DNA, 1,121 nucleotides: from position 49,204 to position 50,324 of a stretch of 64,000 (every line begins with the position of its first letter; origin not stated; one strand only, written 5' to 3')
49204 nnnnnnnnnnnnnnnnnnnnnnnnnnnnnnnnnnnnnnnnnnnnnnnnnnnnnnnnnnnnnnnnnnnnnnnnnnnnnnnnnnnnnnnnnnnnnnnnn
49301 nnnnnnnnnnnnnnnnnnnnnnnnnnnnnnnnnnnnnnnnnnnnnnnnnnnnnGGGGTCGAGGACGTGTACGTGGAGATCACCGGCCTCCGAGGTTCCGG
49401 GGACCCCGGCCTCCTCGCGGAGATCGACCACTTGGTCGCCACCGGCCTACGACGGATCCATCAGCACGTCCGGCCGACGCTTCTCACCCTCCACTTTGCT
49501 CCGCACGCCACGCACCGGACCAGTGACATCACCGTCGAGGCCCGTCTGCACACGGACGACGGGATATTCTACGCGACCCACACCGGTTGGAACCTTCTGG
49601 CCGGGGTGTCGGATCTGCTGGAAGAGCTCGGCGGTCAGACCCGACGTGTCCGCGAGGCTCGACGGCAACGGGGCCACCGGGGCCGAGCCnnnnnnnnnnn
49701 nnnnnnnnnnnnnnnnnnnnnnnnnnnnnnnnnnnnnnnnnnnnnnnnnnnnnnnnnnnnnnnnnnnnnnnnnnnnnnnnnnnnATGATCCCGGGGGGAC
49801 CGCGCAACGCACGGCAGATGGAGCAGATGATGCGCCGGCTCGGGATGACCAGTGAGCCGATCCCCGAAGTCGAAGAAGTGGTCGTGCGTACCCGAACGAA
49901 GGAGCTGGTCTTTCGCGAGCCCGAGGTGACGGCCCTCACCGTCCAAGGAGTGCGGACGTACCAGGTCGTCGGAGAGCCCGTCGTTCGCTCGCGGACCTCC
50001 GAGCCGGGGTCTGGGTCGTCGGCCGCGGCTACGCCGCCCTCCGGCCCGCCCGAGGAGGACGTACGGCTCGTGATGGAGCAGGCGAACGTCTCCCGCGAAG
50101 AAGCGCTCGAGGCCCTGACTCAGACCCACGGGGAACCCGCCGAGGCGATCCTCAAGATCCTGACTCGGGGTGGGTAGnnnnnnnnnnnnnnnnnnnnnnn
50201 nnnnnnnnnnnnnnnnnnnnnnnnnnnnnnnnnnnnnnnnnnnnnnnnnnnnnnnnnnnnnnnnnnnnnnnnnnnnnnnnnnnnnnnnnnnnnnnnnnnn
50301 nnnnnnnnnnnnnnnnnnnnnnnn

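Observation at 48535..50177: Four-CBS protein with an HPF/YfiA-like C-terminal domain, translationally coupled to NAC: candidate ligand-gated ribosome-associated (hibernation-like) factor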

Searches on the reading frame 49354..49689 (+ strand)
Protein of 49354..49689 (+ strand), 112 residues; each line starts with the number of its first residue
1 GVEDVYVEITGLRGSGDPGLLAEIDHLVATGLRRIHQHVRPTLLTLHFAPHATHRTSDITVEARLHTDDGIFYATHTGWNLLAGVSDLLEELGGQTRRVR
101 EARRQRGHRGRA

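Call 23: search_protein_families(library=pfam, alignment_id=A1, max_evalue=10)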
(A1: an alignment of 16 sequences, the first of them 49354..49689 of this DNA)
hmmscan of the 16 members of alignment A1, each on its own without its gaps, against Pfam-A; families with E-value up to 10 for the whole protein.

A. member 1, window:49354-49689:+ (112 aa): 0 families

B. families by the number of members that match (of 16 scanned): 7 families
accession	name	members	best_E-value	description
PF02482.25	Ribosomal_S30AE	5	0.0034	Sigma 54 modulation protein / S30EA ribosomal protein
PF12407.13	Abdominal-A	1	0.036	Homeobox protein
PF09619.16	YscW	1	0.1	Type III secretion system lipoprotein chaperone (YscW)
PF05893.19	LuxC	1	0.13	Acyl-CoA reductase (LuxC)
PF08403.15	AA_permease_N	1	0.19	Amino acid permease N-terminal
PF15895.10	CAAX_1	1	0.25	CAAX box cerebral protein 1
PF18948.5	DUF5692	1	0.36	Family of unknown function (DUF5692)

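Call 28: find_related_loci(query=A1, collection=genome_contigs, flank=4000)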
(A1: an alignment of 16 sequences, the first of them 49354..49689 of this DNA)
Query A1 (112 aa) in genome_contigs; peptide patterns used: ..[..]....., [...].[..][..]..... (x = any residue, [..] = any of these).
124 stretches matched a pattern; 98 encode a relative of the query (tblastn E <= 1e-3); the best 80 are kept; 80 distinct loci.
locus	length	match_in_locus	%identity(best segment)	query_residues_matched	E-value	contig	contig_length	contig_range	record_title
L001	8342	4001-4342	87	1-112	2e-62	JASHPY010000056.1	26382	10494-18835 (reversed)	MAG: Thermoplasmata archaeon isolate JOPF061 JOPF_A07C_contig_78901, whole genome shotgun sequence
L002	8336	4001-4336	88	1-112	7e-62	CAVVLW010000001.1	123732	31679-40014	MAG: uncultured Thermoplasmata archaeon isolate MFD09222.bin.2.31 genome assembly, contig: contig_102767, whole genome s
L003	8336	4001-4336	86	1-112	5e-62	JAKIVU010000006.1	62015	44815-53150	MAG: Thermoplasmata archaeon isolate AcS1-36 NODE_748_length_62015_cov_14.991850, whole genome shotgun sequence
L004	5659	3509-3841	82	1-111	1e-58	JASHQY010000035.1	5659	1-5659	MAG: Thermoplasmata archaeon isolate JOPF087 JOPF_N102_contig_12687, whole genome shotgun sequence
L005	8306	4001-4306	90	1-102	4e-58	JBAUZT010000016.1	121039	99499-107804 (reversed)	MAG: Thermoplasmata archaeon isolate MFD09265_ilm_asm_bin59 k127_142097, whole genome shotgun sequence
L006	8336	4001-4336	82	1-110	7e-58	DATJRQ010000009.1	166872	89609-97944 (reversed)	MAG TPA_asm: Thermoplasmata archaeon isolate SMAG_U14971 k141_314019, whole genome shotgun sequence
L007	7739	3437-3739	90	2-102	7e-57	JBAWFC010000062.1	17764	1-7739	MAG: Thermoplasmata archaeon isolate MFD05722_ilm_asm_bin29 k127_100239, whole genome shotgun sequence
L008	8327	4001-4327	81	2-111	2e-55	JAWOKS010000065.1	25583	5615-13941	MAG: Thermoplasmata archaeon isolate bin_168 c_000018435625, whole genome shotgun sequence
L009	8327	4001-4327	80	1-109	2e-55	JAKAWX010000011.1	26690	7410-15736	MAG: Thermoplasmata archaeon isolate YP4.bin89 NODE_2525_length_26690_cov_4.417874, whole genome shotgun sequence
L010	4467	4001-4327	79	1-109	9e-55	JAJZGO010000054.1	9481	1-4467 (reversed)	MAG: Thermoplasmata archaeon isolate LL4.bin73 NODE_8742_length_9481_cov_3.107013, whole genome shotgun sequence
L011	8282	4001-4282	89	2-95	9e-55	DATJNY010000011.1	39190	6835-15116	MAG TPA_asm: Thermoplasmata archaeon isolate SMAG_U14873 k141_372032, whole genome shotgun sequence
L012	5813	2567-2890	78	2-109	5e-54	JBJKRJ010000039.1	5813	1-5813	MAG: Thermoplasmata archaeon isolate Bin_56 S1Ck127_676641_flag_0_multi_21.9631_len_5813, whole genome shotgun sequence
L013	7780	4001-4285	88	2-96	3e-54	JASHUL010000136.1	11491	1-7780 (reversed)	MAG: Thermoplasmata archaeon isolate JOPF178 JOPF_A141_contig_64957, whole genome shotgun sequence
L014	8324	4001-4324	80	2-109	2e-54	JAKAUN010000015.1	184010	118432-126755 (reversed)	MAG: Thermoplasmata archaeon isolate YP3.bin39 NODE_66_length_184010_cov_5.62408, whole genome shotgun sequence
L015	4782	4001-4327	78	1-109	7e-54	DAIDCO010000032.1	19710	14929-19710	MAG TPA_asm: bacterium isolate clean3188 NODE_32_length_19710_cov_8.201548, whole genome shotgun sequence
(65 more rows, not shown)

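Call 30: search_protein_representatives(alignment_id=A1)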
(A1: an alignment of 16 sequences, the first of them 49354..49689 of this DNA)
Query: 16 sequences, 107 profile positions. Proteins with E-value up to 0.001 (for the whole library): 94; up to 1e-10: 13; up to 1e-30: 6. The best 94 are listed.
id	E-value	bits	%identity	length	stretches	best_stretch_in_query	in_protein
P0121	4.1e-56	204.1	-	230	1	1-107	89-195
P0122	1.2e-51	189.7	-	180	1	1-107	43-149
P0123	4.9e-49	181.3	-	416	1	1-107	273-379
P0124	1.6e-48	179.7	-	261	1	1-105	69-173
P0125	2.1e-48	179.3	-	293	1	1-106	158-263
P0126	9.2e-43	161.1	-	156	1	3-107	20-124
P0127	5.1e-23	97.6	-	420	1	1-105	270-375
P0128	1.5e-21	92.9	-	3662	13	69-96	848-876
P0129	6.7e-20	87.6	-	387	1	3-101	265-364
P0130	1.7e-18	83.1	-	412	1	2-104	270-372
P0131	5.7e-18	81.4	-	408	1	3-103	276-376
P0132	5.3e-13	65.4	-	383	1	2-105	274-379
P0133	3.3e-11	59.7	-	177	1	3-104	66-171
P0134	2.5e-10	56.8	-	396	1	2-104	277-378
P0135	6.6e-10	55.4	-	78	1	61-107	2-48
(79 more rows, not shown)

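Call 47: find_homologous_proteins(query=A4, max_evalue=1e-10)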
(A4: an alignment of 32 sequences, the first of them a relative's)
Query A4 (32 sequences) (420 aa, profile of the alignment): 106 proteins with E <= 1e-10 among 8000 candidates.
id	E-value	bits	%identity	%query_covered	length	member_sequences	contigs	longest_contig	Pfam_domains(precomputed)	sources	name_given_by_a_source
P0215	6.7e-119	415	24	82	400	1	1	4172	PF00571.34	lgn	-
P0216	2.8e-111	390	41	99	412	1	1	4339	PF00571.34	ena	-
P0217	1.7e-109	384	41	99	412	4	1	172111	PF00571.34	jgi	jgi:CBS domain-containing protein/ribosome-associated translation inhibitor RaiA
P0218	3.8e-109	383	40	99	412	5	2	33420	PF00571.34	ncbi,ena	-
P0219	6.6e-107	376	53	97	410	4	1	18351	PF00571.34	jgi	jgi:CBS domain-containing protein/ribosome-associated translation inhibitor RaiA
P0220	6.2e-106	373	53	99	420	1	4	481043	PF00571.34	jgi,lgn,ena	jgi:CBS domain-containing protein/ribosome-associated translation inhibitor RaiA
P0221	3.7e-105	370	36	91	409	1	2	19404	PF00571.34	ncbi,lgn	ncbi:MAG: CBS domain-containing protein [Thermoplasmata archaeon]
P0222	2.1e-103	364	42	100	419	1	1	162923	PF00571.34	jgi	jgi:CBS domain-containing protein/ribosome-associated translation inhibitor RaiA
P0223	4.1e-103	363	47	99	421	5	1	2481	PF00571.34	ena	-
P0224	1.4e-102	362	24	85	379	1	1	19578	PF00571.34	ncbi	-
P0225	7.5e-102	359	24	81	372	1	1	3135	PF00571.34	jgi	-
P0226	1.1e-101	359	45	91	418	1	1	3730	PF00571.34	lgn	-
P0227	1.9e-100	355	40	98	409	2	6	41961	PF00571.34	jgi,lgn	jgi:CBS domain-containing protein/ribosome-associated translation inhibitor RaiA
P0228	4.3e-100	353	43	100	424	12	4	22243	PF00571.34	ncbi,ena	-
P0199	8.0e-100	353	27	38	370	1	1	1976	PF00571.34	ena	-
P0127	6.3e-99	350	100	100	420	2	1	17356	PF00571.34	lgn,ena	-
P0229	7.9e-99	349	48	96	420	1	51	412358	PF00571.34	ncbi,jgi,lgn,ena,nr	ncbi:MAG: CBS domain-containing protein [Candidatus Thermoplasmatota archaeon]|jgi:CBS domain-contai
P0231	6.1e-83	297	24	73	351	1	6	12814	PF00571.34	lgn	-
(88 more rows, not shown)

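Call 48: find_encoding_contigs(protein=P0220, flank=3000, max_places=1)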
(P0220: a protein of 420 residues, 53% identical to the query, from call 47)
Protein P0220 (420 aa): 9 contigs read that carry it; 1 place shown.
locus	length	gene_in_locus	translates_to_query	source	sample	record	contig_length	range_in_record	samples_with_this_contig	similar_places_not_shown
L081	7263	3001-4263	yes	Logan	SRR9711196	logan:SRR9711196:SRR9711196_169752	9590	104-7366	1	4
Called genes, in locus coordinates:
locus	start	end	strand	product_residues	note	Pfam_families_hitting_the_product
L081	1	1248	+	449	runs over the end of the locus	?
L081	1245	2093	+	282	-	PF02749:QRPTase_N, PF01729:QRPTase_C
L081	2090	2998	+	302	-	PF00294:PfkB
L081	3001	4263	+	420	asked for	PF00571:CBS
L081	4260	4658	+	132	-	PF01849:NAC, PF19026:UBA_HYPK (weak)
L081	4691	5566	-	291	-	PF03446:NAD_binding_2, PF03807:F420_oxidored (weak), PF14833:NAD_binding_11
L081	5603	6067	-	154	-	PF00075:RNase_H, PF13456:RVT_3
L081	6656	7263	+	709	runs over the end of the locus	PF13415:Beta-prop_FBX42 (weak), PF24681:Kelch_KLHDC2_KLHL20_DRC7 (weak), PF00801:PKD, PF18911:PKD_4, PF00801:PKD, PF18911:PKD_4, PF00801:PKD, PF18911:PKD_4, +3 more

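Call 49: find_encoding_contigs(protein=P0217, flank=3000, max_places=1)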
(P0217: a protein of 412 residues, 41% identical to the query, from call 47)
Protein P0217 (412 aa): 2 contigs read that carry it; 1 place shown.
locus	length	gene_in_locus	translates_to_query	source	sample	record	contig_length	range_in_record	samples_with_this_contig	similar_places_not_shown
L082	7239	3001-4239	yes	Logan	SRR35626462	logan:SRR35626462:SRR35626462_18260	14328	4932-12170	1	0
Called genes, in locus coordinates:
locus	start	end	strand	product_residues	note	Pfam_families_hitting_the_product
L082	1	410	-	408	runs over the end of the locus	PF01370:Epimerase, PF16363:GDP_Man_Dehyd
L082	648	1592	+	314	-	-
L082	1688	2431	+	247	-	PF09754:PAC2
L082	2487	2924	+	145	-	PF00583:Acetyltransf_1, PF13673:Acetyltransf_10, PF13508:Acetyltransf_7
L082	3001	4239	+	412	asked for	PF00571:CBS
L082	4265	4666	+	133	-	PF01849:NAC, PF19026:UBA_HYPK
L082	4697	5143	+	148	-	PF00293:NUDIX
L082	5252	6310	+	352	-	PF01866:Diphthamide_syn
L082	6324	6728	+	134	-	PF01998:DUF131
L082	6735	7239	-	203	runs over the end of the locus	PF01174:SNO, PF07685:GATase_3 (weak)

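Call 50: find_encoding_contigs(protein=P0224, flank=3000, max_places=1)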
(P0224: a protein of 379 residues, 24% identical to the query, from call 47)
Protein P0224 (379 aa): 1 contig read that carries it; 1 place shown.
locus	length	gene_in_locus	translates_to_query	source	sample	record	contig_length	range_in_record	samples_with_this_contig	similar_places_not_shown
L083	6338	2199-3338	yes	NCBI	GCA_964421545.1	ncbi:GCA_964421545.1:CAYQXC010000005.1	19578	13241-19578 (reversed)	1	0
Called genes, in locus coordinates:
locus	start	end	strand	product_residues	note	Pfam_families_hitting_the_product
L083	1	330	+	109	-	?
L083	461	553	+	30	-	-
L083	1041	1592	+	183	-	PF07998:Peptidase_M54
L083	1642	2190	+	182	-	PF02778:tRNA_int_endo_N, PF01974:tRNA_int_endo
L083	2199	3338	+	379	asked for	PF00571:CBS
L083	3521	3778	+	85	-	-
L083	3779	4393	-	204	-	PF01694:Rhomboid, PF08551:DUF1751 (weak)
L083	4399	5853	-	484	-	PF00587:tRNA-synt_2b, PF03129:HGTP_anticodon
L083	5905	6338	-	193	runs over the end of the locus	-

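Call 51: find_encoding_contigs(protein=P0229, flank=3000, max_places=1)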
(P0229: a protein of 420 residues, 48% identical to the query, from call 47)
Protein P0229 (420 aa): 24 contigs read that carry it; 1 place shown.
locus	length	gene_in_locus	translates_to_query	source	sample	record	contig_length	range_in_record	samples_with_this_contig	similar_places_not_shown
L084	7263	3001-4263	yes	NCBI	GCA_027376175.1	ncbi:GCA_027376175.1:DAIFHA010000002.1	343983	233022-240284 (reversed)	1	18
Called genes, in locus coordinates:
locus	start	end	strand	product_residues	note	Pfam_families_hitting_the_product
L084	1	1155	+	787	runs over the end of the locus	PF13191:AAA_16, PF13401:AAA_22 (faint), PF13432:TPR_16 (faint), PF14559:TPR_19 (faint), PF07719:TPR_2 (faint), PF13176:TPR_7 (faint), PF13174:TPR_6 (faint), PF13424:TPR_12 (weak)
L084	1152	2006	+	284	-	PF02749:QRPTase_N, PF01729:QRPTase_C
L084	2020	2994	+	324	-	PF00294:PfkB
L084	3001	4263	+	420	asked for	PF00571:CBS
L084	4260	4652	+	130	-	PF01849:NAC, PF19026:UBA_HYPK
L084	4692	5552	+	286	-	PF01925:TauE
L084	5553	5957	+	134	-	PF07843:DUF1634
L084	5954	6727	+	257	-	PF02602:HEM4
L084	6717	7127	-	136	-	PF00075:RNase_H, PF13456:RVT_3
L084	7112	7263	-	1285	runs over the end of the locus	PF04185:Phosphoesterase, PF13360:PQQ_2, PF13570:Beta-prop_ACSF4, PF00801:PKD (faint), PF13360:PQQ_2, PF05345:He_PIG (faint), PF07495:Y_Y_Y (faint), PF22352:K319L-like_PKD (faint)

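Call 53: find_encoding_contigs(protein=P0222, flank=3000, max_places=1)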
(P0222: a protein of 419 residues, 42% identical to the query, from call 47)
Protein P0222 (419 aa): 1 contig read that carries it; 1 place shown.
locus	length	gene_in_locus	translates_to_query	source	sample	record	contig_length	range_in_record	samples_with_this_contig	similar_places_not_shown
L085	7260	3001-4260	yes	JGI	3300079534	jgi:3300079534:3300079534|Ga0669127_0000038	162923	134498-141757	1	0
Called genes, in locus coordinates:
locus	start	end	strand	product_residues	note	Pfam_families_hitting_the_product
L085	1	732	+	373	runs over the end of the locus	-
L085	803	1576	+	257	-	PF09754:PAC2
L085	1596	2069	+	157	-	PF00583:Acetyltransf_1, PF13673:Acetyltransf_10, PF13508:Acetyltransf_7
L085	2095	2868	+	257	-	PF01048:PNP_UDP_1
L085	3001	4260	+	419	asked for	PF00571:CBS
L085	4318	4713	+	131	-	PF01849:NAC, PF19026:UBA_HYPK (weak)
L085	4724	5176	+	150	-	PF00293:NUDIX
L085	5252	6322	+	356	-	PF01866:Diphthamide_syn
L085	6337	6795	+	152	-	PF01998:DUF131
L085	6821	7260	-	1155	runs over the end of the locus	PF09286:Pro-kuma_activ, PF00801:PKD (weak), PF13927:Ig_3 (faint)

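Call 54: find_encoding_contigs(protein=P0221, flank=3000, max_places=1)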
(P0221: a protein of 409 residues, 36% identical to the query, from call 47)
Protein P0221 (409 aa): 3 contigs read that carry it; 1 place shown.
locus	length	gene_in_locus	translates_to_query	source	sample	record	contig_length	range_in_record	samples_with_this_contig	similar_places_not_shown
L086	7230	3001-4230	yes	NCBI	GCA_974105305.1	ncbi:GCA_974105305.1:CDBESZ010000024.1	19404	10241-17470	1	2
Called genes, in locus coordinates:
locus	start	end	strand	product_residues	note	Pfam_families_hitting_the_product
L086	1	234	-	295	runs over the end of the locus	PF00483:NTP_transferase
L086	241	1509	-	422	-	PF01370:Epimerase, PF16363:GDP_Man_Dehyd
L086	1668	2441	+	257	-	PF09754:PAC2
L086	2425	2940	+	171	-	PF00583:Acetyltransf_1, PF13673:Acetyltransf_10, PF13508:Acetyltransf_7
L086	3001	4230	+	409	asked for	PF00571:CBS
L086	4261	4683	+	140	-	PF01849:NAC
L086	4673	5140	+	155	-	PF00293:NUDIX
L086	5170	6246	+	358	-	PF01866:Diphthamide_syn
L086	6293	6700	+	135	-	-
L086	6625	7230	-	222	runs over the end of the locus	PF01174:SNO, PF07685:GATase_3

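Call 55: find_encoding_contigs(protein=P0231, flank=3000, max_places=1)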
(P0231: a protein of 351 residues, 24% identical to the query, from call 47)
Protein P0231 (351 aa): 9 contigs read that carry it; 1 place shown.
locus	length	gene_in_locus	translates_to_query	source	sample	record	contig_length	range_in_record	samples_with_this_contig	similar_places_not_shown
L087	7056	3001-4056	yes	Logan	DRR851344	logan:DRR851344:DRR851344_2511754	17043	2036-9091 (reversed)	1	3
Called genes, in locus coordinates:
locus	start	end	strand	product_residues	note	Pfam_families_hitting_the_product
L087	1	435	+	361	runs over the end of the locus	PF04406:TP6A_N, PF21180:TOP6A-Spo11_Toprim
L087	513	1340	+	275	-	PF02517:Rce1-like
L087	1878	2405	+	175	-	PF07998:Peptidase_M54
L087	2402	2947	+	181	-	PF02778:tRNA_int_endo_N, PF01974:tRNA_int_endo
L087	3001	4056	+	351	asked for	PF00571:CBS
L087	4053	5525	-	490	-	PF00587:tRNA-synt_2b, PF03129:HGTP_anticodon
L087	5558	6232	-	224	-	PF00535:Glycos_transf_2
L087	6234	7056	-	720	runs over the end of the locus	-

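Call 63: find_encoding_contigs(protein=P0227, flank=2500, max_places=1)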
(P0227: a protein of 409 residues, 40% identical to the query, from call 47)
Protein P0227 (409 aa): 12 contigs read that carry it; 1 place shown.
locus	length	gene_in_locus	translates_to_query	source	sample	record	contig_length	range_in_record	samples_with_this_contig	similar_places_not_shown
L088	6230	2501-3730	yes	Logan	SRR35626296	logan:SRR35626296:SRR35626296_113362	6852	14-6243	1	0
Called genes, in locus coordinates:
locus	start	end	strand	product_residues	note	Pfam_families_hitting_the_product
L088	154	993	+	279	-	-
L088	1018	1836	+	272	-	PF09754:PAC2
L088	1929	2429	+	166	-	PF13302:Acetyltransf_3 (faint), PF00583:Acetyltransf_1, PF13673:Acetyltransf_10, PF13508:Acetyltransf_7, PF08445:FR47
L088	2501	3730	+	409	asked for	PF00571:CBS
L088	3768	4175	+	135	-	PF01849:NAC, PF19026:UBA_HYPK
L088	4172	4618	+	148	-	PF00293:NUDIX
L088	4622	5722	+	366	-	PF01866:Diphthamide_syn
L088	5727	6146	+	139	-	PF01998:DUF131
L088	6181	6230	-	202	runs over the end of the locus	PF01174:SNO, PF07685:GATase_3 (weak)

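Call 64: find_encoding_contigs(protein=P0228, flank=2500, max_places=1)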
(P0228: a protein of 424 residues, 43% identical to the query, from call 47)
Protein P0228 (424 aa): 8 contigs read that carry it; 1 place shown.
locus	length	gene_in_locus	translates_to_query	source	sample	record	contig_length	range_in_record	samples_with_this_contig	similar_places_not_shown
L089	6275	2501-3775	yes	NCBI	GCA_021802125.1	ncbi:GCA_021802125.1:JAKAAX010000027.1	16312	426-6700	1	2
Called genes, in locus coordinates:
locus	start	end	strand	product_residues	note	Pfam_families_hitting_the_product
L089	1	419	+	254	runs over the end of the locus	PF09754:PAC2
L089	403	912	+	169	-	PF00583:Acetyltransf_1, PF13673:Acetyltransf_10, PF13508:Acetyltransf_7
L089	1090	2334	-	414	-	PF07282:Cas12f1-like_TNB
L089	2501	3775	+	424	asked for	PF00571:CBS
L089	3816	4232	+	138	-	PF01849:NAC, PF19026:UBA_HYPK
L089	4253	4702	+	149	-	PF00293:NUDIX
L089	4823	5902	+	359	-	PF01866:Diphthamide_syn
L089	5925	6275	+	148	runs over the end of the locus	PF01998:DUF131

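Call 65: find_encoding_contigs(protein=P0215, flank=2500, max_places=1)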
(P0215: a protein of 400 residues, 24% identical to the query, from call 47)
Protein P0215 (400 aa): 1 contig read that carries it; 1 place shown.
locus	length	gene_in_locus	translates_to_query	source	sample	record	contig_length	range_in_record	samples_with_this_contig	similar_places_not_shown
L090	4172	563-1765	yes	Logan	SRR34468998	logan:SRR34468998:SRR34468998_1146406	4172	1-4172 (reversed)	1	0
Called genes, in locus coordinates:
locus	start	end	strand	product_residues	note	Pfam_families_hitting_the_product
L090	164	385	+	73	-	PF24434:DUF7557 (weak)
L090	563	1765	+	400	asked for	PF00571:CBS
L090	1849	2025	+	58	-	-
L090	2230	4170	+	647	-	?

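Call 66: find_encoding_contigs(protein=P0127, flank=2500, max_places=1)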
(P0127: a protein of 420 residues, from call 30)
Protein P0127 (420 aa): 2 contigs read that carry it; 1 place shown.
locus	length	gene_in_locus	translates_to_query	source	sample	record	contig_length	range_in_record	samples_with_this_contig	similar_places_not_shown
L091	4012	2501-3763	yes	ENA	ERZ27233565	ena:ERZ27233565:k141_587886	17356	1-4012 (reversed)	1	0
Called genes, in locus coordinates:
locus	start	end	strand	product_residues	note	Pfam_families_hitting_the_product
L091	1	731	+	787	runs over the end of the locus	PF13191:AAA_16, PF13401:AAA_22 (weak), PF13174:TPR_6 (faint), PF12895:ANAPC3 (faint), PF14559:TPR_19 (faint), PF00515:TPR_1 (faint), PF07719:TPR_2 (faint), PF13424:TPR_12, +3 more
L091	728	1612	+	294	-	PF02749:QRPTase_N, PF01729:QRPTase_C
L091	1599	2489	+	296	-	PF00294:PfkB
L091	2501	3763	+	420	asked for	PF00571:CBS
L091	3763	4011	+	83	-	?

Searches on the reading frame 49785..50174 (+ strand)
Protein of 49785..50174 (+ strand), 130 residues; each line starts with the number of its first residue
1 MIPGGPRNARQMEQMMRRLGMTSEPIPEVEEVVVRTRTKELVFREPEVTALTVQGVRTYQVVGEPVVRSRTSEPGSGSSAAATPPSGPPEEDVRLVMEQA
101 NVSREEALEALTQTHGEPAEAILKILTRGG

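Call 5: search_protein_families(library=pfam, proteins=[window:49785-50174:+], max_evalue=1)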
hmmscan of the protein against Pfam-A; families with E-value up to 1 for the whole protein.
window:49785-50174:+ (130 aa): 2 families
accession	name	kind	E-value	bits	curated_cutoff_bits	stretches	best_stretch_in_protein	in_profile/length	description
PF01849.23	NAC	-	2.3e-15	56.7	21.3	1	10-67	2-56/57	NAC domain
PF19026.7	UBA_HYPK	-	1.2e-05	25.1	27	1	90-122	5-37/41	HYPK UBA domain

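Call 6: search_protein_families(library=ncbifam, proteins=[window:49785-50174:+], max_evalue=1)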
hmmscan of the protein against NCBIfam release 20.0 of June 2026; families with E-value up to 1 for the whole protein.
window:49785-50174:+ (130 aa): 2 families
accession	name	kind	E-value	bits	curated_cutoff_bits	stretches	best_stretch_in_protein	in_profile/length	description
TIGR00264.2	TIGR00264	equivalog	1.2e-33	115.8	80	1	6-125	2-111/112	nascent polypeptide-associated complex protein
NF009222.0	PRK12570.1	subfamily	0.044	12.6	255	1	93-127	246-280/307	N-acetylmuramic acid 6-phosphate etherase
